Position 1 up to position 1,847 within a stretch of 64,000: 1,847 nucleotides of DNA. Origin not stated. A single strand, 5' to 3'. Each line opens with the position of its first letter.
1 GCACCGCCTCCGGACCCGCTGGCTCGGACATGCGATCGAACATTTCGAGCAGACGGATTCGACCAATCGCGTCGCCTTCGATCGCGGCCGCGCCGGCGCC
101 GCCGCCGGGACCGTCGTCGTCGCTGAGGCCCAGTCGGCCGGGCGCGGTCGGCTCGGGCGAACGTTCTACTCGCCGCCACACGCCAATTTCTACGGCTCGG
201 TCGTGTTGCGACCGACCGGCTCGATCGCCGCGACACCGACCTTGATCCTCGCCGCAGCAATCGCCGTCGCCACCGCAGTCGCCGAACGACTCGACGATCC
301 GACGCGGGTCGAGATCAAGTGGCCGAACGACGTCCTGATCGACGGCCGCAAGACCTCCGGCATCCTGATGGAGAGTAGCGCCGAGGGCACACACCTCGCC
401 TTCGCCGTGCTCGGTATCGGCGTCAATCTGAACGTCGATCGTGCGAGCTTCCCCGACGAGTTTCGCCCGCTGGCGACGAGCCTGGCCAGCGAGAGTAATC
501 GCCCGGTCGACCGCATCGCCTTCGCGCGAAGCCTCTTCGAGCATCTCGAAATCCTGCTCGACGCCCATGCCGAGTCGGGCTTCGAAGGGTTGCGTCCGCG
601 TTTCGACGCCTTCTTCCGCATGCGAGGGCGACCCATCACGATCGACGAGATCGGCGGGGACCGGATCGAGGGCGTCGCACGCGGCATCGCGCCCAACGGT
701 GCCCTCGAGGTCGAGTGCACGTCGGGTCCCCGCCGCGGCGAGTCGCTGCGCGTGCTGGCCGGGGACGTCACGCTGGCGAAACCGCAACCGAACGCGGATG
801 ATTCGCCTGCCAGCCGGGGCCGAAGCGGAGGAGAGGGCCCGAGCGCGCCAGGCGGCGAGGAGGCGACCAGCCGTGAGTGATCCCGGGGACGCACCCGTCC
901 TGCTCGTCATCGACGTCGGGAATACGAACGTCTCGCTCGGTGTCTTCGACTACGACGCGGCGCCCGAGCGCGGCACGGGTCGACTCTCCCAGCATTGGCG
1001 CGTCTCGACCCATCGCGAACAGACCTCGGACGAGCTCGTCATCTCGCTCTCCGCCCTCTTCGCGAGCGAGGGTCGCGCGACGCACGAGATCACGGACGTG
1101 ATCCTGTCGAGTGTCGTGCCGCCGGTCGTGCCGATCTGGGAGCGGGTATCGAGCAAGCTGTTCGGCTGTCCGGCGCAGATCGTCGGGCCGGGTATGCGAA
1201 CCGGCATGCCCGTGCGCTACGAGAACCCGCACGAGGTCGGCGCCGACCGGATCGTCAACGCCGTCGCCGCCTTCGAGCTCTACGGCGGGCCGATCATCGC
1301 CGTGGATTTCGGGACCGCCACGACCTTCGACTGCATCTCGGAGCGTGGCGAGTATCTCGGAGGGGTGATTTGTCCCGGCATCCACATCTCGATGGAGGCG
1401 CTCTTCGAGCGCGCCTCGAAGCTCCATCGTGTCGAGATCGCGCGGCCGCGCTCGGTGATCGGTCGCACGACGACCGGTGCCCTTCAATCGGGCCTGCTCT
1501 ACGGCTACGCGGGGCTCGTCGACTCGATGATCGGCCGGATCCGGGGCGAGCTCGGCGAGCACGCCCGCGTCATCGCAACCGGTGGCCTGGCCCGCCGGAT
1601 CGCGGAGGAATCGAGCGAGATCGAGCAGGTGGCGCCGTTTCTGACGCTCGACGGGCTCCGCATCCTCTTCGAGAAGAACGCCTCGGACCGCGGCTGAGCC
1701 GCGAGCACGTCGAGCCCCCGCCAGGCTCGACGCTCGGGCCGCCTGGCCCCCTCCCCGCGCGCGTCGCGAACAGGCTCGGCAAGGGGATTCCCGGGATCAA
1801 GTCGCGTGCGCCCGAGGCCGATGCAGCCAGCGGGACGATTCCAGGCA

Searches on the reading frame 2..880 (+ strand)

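Call 87: search_protein_families(library=pfam, proteins=[window:2-880:+], max_evalue=0.001)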
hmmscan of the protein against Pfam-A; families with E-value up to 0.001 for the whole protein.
window:2-880:+ (292 aa): 3 families
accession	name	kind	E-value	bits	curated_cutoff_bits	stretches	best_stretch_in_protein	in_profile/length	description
PF03099.24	BPL_LplA_LipB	-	2.2e-19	70.2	21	1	15-142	2-133/133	Biotin/lipoate A/B protein ligase family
PF16917.10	BPL_LplA_LipB_2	-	2.2e-09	37.6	27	1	46-200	24-180/183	Biotin/lipoate A/B protein ligase family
PF02237.23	BPL_C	-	3.5e-05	24.1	21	1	209-254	3-43/48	Biotin protein ligase C terminal domain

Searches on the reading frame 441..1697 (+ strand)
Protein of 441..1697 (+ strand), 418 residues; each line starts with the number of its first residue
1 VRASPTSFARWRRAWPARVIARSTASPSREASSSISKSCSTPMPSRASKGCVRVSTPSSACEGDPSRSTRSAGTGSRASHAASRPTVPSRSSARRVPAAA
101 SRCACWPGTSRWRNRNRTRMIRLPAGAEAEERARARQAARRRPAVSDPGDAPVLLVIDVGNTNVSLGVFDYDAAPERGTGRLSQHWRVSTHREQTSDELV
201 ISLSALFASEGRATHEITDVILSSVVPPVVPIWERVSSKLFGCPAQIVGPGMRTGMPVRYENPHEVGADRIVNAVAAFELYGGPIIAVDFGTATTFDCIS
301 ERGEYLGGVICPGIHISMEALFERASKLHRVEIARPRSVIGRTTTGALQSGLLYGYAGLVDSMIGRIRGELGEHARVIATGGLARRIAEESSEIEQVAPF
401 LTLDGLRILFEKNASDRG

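Call 87: search_protein_families(library=pfam, proteins=[window:441-1697:+], max_evalue=0.001)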
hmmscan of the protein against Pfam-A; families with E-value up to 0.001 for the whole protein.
window:441-1697:+ (418 aa): 1 family
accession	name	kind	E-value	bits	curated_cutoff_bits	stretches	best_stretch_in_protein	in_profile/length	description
PF03309.20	Pan_kinase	-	2.7e-73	246.6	24.7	1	154-364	1-203/205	Type III pantothenate kinase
